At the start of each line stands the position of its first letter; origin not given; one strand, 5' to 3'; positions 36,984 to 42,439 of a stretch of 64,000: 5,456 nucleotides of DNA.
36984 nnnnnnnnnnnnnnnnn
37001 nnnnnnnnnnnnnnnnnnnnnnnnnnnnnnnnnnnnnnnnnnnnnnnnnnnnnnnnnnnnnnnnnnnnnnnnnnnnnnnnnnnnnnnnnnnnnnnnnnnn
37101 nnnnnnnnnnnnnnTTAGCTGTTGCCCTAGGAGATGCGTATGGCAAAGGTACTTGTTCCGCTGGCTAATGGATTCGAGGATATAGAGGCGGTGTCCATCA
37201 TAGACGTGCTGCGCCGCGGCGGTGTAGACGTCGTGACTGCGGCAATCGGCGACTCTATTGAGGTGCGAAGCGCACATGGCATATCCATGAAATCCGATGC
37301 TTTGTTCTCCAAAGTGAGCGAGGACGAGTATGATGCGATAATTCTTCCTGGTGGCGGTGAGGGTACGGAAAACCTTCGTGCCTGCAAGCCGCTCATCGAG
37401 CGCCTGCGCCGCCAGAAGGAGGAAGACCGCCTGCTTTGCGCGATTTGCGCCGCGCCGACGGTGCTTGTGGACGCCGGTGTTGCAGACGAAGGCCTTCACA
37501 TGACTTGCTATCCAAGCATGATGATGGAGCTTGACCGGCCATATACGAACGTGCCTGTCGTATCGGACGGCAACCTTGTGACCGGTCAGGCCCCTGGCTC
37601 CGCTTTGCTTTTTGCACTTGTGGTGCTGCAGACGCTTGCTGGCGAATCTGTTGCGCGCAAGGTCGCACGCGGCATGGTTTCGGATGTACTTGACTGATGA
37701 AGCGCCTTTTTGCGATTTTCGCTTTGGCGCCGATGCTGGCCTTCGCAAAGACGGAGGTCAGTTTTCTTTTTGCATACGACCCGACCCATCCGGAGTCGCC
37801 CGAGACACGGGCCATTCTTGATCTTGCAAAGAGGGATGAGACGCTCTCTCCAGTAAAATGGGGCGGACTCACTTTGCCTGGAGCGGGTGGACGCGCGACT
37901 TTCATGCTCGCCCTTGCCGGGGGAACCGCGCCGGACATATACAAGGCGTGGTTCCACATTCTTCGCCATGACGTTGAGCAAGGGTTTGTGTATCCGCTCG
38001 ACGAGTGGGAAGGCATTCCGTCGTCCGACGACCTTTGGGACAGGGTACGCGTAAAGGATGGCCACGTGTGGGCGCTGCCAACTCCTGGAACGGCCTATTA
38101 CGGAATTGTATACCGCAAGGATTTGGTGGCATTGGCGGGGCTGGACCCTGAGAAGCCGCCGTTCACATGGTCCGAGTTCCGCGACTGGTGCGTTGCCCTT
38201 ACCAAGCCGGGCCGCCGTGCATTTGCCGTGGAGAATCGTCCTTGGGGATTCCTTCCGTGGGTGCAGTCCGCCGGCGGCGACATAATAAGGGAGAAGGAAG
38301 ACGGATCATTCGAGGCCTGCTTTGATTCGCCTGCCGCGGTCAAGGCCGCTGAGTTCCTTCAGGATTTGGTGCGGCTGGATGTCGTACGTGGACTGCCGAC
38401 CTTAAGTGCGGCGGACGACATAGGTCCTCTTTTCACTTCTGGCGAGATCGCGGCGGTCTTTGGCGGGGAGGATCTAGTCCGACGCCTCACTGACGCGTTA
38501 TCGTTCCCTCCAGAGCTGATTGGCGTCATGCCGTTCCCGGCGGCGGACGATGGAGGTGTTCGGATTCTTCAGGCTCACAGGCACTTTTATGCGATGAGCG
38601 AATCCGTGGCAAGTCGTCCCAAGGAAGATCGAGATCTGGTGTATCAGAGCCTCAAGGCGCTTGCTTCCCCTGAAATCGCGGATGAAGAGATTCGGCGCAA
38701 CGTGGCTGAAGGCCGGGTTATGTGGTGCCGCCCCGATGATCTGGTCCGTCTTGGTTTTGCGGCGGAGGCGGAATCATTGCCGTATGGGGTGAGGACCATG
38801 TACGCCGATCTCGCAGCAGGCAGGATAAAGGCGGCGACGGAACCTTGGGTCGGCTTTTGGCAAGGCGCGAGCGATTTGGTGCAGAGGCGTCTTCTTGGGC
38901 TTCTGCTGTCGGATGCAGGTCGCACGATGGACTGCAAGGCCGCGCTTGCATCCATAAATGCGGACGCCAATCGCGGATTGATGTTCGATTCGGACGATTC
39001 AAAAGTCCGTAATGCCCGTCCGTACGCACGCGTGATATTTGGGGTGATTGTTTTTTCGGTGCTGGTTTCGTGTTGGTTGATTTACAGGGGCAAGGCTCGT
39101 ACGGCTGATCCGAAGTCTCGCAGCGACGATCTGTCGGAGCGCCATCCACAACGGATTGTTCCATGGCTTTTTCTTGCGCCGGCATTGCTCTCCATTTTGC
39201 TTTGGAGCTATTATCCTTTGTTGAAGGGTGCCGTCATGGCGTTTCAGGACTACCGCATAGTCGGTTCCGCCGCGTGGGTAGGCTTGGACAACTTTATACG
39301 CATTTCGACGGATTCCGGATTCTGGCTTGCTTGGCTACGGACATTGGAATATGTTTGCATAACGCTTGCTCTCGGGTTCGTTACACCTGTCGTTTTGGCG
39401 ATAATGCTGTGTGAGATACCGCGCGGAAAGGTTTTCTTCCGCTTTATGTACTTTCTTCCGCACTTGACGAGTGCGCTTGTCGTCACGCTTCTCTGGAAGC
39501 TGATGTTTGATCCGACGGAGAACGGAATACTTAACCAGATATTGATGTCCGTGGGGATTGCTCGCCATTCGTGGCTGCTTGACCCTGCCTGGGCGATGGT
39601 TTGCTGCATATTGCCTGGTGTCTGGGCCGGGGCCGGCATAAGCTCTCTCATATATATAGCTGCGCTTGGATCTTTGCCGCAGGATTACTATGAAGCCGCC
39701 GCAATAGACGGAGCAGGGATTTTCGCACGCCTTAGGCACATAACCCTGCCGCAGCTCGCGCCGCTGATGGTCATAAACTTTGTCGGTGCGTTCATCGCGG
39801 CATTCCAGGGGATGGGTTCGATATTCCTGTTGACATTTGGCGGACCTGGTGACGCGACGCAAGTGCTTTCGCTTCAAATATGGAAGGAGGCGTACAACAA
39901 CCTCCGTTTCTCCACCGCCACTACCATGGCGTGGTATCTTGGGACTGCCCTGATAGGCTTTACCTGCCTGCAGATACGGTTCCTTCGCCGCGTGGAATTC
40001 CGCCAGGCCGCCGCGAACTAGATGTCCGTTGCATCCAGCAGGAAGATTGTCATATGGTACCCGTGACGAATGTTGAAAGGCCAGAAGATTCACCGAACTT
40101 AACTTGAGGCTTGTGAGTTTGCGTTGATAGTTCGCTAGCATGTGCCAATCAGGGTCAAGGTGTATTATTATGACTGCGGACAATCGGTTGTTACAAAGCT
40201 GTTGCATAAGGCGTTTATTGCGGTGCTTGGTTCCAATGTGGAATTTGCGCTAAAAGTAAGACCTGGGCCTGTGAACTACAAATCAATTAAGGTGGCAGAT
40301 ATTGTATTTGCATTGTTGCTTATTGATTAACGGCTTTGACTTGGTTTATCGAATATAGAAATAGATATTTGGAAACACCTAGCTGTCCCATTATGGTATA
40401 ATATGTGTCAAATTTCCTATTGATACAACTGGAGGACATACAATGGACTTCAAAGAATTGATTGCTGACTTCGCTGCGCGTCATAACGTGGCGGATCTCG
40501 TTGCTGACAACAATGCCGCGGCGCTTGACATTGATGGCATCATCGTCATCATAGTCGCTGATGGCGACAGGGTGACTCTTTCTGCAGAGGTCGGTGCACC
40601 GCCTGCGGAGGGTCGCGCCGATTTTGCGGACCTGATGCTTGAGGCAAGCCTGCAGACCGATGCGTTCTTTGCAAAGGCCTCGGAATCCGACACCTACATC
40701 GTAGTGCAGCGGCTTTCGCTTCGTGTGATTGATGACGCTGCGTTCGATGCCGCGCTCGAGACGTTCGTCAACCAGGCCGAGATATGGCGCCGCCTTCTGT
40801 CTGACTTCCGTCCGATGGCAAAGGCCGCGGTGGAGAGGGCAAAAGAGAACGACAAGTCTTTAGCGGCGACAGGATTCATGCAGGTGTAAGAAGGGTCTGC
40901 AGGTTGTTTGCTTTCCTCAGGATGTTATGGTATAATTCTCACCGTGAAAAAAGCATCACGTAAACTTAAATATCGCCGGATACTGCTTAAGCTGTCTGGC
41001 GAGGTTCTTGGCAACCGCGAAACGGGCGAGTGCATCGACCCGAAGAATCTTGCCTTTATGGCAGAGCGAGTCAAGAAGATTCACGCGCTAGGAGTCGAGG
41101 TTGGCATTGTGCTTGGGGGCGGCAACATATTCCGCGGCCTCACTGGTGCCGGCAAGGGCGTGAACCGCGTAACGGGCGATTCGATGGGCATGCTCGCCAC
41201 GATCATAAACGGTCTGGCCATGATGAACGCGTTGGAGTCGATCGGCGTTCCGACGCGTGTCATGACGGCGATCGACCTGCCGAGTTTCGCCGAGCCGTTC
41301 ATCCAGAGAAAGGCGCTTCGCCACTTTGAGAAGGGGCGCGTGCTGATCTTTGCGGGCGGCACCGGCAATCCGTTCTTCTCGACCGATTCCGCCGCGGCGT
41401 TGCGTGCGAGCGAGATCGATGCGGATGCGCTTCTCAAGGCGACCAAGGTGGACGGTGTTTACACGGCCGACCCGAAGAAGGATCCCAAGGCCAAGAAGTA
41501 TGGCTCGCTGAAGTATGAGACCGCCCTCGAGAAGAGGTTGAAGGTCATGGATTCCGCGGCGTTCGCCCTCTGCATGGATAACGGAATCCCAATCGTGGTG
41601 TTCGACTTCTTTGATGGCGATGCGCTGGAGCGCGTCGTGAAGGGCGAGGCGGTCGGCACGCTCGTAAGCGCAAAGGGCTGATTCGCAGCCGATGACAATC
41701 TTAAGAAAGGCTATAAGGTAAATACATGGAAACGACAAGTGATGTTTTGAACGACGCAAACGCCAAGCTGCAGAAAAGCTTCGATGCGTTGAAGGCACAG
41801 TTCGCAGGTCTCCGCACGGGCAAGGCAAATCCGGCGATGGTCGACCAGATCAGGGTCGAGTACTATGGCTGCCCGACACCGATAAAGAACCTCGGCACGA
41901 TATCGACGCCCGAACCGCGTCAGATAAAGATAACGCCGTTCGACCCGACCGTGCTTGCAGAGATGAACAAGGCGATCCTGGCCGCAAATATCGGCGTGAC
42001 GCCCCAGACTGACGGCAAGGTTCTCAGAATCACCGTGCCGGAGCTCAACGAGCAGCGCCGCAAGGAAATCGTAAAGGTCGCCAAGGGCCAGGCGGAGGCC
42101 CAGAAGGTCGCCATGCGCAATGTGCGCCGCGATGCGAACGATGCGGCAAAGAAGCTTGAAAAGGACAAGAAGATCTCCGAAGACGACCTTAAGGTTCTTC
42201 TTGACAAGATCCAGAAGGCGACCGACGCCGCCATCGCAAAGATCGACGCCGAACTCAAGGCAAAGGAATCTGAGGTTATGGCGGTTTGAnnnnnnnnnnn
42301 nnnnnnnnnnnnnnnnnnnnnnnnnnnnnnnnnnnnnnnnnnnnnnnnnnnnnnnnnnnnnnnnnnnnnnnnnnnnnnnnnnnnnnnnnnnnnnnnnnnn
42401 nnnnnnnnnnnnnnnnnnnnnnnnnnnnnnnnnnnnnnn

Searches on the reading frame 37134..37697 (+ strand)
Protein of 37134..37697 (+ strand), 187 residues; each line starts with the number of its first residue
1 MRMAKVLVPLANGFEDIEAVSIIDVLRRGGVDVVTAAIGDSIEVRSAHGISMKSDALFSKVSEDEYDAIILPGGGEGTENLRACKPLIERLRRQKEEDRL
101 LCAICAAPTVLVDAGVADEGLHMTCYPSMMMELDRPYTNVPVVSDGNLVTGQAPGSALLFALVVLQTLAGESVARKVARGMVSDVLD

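Call 57: search_protein_families(library=pfam, proteins=[window:37134-37697:+])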
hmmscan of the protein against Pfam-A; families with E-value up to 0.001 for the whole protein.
window:37134-37697:+ (187 aa): 1 family
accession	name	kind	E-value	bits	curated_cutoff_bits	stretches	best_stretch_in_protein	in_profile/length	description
PF01965.30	DJ-1_PfpI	-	5.4e-41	140.6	26.6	1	4-166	1-164/165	DJ-1/PfpI family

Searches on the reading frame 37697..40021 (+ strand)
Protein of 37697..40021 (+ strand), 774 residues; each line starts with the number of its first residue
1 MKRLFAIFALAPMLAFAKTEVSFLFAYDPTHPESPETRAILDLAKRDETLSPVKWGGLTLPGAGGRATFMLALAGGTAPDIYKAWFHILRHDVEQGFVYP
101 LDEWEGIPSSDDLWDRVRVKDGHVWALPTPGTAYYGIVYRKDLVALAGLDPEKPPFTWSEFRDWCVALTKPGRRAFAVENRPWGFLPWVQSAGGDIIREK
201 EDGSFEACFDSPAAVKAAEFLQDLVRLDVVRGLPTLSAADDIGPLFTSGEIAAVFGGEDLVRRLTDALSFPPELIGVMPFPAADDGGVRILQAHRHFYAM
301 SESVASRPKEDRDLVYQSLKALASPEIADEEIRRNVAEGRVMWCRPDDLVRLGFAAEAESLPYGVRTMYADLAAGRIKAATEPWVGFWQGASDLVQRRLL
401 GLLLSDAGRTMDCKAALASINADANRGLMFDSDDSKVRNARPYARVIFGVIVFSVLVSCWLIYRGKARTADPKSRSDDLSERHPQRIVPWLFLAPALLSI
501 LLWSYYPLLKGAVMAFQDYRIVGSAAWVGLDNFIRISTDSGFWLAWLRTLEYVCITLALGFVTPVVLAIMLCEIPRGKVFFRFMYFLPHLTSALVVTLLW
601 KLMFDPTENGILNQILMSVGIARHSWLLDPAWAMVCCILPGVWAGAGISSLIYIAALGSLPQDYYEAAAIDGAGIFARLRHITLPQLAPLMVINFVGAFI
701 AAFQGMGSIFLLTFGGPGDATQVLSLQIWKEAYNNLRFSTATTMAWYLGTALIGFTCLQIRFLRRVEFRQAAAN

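Call 57: search_protein_families(library=pfam, proteins=[window:37697-40021:+])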
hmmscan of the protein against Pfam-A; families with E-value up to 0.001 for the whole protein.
window:37697-40021:+ (774 aa): 3 families
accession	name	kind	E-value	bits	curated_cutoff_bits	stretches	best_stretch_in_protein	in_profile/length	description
PF01547.30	SBP_bac_1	-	1.1e-18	68.7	26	1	61-293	32-277/307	Bacterial extracellular solute-binding protein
PF13416.11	SBP_bac_8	-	5.6e-13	49.7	27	1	67-267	26-203/279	Bacterial extracellular solute-binding protein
PF00528.27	BPD_transp_1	-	1.3e-11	45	26.4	1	580-752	23-164/184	Binding-protein-dependent transport system inner membrane component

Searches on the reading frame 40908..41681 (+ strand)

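Call 57: search_protein_families(library=pfam, proteins=[window:40908-41681:+])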
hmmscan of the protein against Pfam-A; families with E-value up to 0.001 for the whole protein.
window:40908-41681:+ (257 aa): 1 family
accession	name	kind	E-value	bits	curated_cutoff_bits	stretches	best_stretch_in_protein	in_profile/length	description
PF00696.33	AA_kinase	-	5.8e-37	128.1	24.9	1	24-233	2-234/234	Amino acid kinase family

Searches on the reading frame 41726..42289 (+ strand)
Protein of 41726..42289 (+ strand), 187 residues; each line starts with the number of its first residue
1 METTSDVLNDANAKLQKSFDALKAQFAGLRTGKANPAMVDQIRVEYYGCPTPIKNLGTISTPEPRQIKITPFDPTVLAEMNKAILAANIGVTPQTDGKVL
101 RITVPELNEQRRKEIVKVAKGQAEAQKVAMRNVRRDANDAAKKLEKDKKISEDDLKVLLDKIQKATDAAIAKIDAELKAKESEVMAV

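Call 57: search_protein_families(library=pfam, proteins=[window:41726-42289:+])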
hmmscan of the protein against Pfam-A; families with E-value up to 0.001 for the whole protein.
window:41726-42289:+ (187 aa): 1 family
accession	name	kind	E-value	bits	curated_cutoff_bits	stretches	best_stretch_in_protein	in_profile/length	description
PF01765.24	RRF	-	1.9e-59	200.6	29.7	1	22-185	1-164/164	Ribosome recycling factor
